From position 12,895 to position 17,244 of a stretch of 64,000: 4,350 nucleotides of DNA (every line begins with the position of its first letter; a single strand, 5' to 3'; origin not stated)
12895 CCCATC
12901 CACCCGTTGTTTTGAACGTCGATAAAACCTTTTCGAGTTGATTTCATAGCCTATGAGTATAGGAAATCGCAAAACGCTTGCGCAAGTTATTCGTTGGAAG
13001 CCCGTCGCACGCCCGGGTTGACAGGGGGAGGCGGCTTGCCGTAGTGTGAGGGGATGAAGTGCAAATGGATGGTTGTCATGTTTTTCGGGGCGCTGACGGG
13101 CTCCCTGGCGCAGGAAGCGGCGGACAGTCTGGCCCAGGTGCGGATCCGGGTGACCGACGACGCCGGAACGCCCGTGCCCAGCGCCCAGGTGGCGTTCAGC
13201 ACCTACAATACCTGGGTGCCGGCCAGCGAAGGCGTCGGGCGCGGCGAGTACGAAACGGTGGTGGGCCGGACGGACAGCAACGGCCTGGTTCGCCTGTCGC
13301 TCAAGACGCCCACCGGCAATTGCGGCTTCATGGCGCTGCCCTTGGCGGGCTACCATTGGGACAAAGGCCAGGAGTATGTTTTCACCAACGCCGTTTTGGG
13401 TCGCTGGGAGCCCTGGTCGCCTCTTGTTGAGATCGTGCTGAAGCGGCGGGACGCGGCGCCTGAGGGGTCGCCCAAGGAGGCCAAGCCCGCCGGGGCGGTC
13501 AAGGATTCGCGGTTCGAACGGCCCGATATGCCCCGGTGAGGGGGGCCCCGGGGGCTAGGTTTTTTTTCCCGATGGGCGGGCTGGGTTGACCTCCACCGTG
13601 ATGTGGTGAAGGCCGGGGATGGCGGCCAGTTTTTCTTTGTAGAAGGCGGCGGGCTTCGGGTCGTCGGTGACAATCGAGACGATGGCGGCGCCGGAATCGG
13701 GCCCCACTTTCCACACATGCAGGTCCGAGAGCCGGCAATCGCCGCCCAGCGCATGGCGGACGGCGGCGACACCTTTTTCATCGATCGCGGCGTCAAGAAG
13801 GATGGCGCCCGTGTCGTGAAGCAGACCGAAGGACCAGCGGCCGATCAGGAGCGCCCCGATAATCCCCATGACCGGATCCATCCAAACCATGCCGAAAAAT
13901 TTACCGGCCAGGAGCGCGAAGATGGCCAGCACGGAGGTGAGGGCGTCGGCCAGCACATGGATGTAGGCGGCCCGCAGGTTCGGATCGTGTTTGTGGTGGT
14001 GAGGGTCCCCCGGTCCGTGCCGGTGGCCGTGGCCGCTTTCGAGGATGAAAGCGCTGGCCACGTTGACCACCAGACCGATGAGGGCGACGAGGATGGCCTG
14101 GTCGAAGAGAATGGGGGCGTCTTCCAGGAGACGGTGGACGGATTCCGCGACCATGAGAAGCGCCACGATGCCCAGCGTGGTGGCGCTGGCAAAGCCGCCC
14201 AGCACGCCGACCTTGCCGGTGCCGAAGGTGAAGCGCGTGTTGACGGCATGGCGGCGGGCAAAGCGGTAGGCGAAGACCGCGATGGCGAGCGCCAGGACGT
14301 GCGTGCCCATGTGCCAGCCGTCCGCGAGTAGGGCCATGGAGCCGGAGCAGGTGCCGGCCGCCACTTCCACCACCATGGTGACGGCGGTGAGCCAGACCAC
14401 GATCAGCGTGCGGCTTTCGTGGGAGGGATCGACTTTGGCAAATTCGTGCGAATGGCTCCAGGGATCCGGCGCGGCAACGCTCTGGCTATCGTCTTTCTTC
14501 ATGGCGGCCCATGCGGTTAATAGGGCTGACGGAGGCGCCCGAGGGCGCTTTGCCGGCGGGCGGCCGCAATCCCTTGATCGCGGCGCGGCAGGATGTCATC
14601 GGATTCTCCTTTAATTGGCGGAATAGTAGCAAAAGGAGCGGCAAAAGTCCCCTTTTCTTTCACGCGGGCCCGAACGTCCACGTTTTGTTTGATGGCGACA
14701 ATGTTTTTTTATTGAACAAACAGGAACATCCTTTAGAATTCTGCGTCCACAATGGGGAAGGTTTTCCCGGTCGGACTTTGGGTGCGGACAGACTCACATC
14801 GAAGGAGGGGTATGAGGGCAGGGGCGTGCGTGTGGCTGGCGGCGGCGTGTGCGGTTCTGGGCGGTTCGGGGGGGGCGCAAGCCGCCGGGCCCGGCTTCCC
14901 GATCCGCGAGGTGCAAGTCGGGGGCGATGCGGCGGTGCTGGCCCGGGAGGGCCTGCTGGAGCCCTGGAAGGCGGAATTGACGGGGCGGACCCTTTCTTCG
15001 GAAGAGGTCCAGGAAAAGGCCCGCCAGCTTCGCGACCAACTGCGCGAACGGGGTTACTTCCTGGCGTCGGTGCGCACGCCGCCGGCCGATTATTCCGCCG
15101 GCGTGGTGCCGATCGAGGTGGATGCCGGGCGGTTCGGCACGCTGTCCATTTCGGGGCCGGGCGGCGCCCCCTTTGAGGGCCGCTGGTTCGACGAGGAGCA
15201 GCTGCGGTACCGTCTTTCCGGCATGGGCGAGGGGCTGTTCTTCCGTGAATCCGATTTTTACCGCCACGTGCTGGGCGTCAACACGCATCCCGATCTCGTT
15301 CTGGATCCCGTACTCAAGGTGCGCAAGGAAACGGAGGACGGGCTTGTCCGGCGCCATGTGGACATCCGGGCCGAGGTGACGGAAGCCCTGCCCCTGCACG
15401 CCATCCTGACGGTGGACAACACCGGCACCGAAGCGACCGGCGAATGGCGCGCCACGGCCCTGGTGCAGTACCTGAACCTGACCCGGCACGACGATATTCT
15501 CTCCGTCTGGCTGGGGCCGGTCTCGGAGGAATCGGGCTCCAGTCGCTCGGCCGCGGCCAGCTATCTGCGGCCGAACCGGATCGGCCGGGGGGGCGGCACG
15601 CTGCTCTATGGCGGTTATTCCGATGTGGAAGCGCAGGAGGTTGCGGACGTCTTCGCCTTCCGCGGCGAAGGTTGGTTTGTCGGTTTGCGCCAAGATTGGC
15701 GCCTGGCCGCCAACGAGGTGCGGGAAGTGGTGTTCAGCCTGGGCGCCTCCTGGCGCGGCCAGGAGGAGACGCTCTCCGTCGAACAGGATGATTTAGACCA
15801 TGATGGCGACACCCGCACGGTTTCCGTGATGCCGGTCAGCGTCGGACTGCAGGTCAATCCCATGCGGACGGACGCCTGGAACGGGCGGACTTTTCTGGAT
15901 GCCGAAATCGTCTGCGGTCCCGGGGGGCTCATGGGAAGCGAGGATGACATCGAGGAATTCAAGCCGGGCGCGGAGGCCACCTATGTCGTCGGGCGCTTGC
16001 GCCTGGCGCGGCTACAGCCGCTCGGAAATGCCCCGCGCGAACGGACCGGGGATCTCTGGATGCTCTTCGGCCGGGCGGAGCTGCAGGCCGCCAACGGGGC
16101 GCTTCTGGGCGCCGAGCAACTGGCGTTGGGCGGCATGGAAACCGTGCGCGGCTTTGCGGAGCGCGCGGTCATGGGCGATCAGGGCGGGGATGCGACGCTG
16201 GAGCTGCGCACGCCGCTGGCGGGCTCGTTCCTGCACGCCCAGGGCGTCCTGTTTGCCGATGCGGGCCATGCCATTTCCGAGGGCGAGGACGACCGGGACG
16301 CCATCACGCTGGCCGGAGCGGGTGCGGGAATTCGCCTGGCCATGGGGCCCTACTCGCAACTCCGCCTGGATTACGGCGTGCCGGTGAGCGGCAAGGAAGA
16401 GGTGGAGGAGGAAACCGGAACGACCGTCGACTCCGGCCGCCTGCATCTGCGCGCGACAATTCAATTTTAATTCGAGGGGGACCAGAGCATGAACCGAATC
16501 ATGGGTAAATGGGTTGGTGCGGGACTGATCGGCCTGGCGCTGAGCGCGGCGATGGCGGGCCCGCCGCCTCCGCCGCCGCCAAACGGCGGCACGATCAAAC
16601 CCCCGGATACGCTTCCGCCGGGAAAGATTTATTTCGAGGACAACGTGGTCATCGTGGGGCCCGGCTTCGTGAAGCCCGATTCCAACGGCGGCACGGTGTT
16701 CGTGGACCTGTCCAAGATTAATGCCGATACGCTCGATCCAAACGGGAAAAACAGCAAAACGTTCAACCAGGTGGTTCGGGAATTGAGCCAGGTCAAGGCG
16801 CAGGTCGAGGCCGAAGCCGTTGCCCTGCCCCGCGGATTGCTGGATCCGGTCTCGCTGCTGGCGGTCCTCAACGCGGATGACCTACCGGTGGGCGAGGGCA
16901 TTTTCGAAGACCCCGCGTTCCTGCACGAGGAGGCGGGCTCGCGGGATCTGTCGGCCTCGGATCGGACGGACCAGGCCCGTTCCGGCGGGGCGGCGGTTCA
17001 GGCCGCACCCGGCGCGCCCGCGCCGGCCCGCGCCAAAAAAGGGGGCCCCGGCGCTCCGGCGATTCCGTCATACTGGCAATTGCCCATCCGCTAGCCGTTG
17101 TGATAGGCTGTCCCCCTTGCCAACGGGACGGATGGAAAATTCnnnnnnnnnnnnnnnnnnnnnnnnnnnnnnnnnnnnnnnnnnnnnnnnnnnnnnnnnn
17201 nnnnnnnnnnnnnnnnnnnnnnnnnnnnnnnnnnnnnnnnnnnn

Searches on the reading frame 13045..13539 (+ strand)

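Call 13: search_protein_families(library=pfam, proteins=[window:13045-13539:+], max_evalue=0.001)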
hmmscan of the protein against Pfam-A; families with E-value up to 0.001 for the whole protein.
window:13045-13539:+ (164 aa): 1 family
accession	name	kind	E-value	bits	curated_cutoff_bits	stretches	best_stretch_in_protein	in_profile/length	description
PF02369.22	Big_1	-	7.9e-05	23.1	34.9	1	30-87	19-67/93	Bacterial Ig-like domain (group 1)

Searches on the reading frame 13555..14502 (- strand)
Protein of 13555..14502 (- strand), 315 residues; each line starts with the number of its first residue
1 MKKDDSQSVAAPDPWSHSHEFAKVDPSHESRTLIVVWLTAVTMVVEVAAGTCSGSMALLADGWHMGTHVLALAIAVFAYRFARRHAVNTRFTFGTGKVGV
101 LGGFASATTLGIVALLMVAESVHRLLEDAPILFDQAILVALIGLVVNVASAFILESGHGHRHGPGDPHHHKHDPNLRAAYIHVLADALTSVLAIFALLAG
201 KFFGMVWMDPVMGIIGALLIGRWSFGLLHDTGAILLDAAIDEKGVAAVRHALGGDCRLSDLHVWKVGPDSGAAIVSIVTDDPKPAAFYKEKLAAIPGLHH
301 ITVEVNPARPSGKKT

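Call 13: search_protein_families(library=pfam, proteins=[window:13555-14502:-], max_evalue=0.001)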
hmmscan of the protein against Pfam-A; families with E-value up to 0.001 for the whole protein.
window:13555-14502:- (315 aa): 1 family
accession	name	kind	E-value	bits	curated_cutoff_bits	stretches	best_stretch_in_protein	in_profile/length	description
PF01545.26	Cation_efflux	-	6.3e-35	121.2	26.6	1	33-236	2-198/198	Cation efflux family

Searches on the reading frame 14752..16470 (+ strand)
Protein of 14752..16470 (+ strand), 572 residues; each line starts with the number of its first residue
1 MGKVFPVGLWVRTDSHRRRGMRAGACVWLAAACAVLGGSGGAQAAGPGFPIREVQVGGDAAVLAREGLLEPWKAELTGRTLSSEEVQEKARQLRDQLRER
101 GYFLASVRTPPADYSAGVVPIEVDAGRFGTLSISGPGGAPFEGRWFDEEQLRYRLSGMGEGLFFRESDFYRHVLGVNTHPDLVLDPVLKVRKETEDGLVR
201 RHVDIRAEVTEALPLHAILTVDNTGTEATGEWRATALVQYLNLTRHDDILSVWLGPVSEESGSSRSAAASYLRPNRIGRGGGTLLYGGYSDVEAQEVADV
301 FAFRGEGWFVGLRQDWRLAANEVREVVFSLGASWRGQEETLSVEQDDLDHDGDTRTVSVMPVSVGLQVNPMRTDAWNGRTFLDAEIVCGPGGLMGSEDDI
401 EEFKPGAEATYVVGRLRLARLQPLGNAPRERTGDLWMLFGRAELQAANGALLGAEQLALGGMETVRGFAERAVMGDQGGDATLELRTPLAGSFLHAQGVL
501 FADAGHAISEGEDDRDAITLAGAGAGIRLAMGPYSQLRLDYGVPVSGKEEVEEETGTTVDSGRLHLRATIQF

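Call 13: search_protein_families(library=pfam, proteins=[window:14752-16470:+], max_evalue=0.001)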
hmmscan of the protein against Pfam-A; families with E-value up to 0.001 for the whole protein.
window:14752-16470:+ (572 aa): 4 families
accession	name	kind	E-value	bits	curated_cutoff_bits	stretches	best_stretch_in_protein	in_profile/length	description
PF03865.19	ShlB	-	4.1e-23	82.7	22.7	1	204-529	4-311/311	Haemolysin secretion/activation protein ShlB/FhaC/HecB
PF01103.29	Omp85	-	3.1e-10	40.5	24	1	455-554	197-315/325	Omp85 superfamily domain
PF08479.16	POTRA_2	-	7.8e-08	32.5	24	1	49-123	1-73/76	POTRA domain, ShlB-type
PF07244.20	POTRA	-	0.00024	22.2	21.3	1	77-118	27-69/79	Surface antigen variable number repeat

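Call 94: search_protein_families(library=padloc, proteins=[window:14752-16470:+], max_evalue=0.001)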
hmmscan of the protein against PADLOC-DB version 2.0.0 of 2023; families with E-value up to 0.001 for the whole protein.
window:14752-16470:+ (572 aa): 0 families

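Call 95: search_protein_families(library=ncbifam, proteins=[window:14752-16470:+], max_evalue=0.01)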
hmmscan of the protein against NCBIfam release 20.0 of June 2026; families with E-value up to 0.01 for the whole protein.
window:14752-16470:+ (572 aa): 3 families
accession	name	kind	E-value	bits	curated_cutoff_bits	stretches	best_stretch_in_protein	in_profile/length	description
NF047779.1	Omp85_fam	subfamily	6.2e-08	32.5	200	1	456-544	316-409/423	Omp85 family outer membrane protein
TIGR03303.1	OM_YaeT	equivalog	4.9e-06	25.2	297.15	1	436-552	591-729/741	outer membrane protein assembly factor BamA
NF058613.1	OMPAssmBamADein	equivalog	0.00011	20.3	1050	1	464-543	757-840/857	outer membrane protein assembly factor BamA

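Call 116: search_solved_structures(query=window:14752-16470:+, max_evalue=0.01)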
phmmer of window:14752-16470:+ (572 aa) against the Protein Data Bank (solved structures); distinct sequences matched with E-value up to 0.01: 4.
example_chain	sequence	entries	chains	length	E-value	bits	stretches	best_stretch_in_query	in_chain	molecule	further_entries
6wim_A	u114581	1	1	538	4.5e-08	35.3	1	431-535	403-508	Outer membrane transporter CdiB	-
4qky_A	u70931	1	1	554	1.5e-06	30.2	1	74-547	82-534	Filamentous hemagglutinin transporter protein FhaC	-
4ql0_A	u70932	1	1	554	1.9e-06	29.9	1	77-547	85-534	Filamentous hemagglutinin transporter protein FhaC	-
3njt_A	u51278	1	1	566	1.2e-05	27.3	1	75-547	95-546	Filamentous hemagglutinin transporter protein fhaC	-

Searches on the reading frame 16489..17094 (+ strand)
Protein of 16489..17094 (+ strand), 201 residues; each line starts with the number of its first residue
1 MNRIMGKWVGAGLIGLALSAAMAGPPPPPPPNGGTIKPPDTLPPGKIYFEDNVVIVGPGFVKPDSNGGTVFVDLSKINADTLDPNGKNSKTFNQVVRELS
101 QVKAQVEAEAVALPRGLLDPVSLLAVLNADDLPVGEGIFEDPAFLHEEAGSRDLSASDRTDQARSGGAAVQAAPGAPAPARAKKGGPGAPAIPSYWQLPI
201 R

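Call 13: search_protein_families(library=pfam, proteins=[window:16489-17094:+], max_evalue=0.001)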
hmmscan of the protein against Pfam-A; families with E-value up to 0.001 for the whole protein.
window:16489-17094:+ (201 aa): 0 families

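Call 20: search_protein_families(library=pfam, proteins=[window:16489-17094:+], max_evalue=1)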
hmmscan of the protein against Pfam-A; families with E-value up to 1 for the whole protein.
window:16489-17094:+ (201 aa): 1 family
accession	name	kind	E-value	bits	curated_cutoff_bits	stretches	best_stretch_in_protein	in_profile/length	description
PF15621.11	PROL5-SMR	-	0.041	14.6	25.3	1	26-67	46-91/115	Proline-rich submaxillary gland androgen-regulated family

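Call 94: search_protein_families(library=padloc, proteins=[window:16489-17094:+], max_evalue=0.001)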
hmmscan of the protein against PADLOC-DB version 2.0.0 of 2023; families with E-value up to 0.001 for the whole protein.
window:16489-17094:+ (201 aa): 0 families

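Call 95: search_protein_families(library=ncbifam, proteins=[window:16489-17094:+], max_evalue=0.01)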
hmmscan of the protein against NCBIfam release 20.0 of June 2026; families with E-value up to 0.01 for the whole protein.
window:16489-17094:+ (201 aa): 0 families

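Call 100: search_solved_structures(query=A8, max_evalue=1)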
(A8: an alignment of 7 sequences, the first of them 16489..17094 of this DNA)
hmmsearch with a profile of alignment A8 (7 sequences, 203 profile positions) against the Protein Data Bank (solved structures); distinct sequences matched with E-value up to 1: 1.
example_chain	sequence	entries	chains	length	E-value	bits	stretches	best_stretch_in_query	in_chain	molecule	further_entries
5zg9_A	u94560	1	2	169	0.71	13.1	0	158-192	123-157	MoSub1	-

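Call 133: search_protein_representatives(protein=window:16489-17094:+)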
Query: 201 residues. Proteins with E-value up to 0.001 (for the whole library): 3; up to 1e-10: 3; up to 1e-30: 2. The best 3 are listed.
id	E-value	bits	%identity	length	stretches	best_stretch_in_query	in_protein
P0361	8.6e-59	215.3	59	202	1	8-201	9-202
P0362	1.2e-45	172.4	61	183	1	1-200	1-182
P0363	1.8e-20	90.2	47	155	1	38-201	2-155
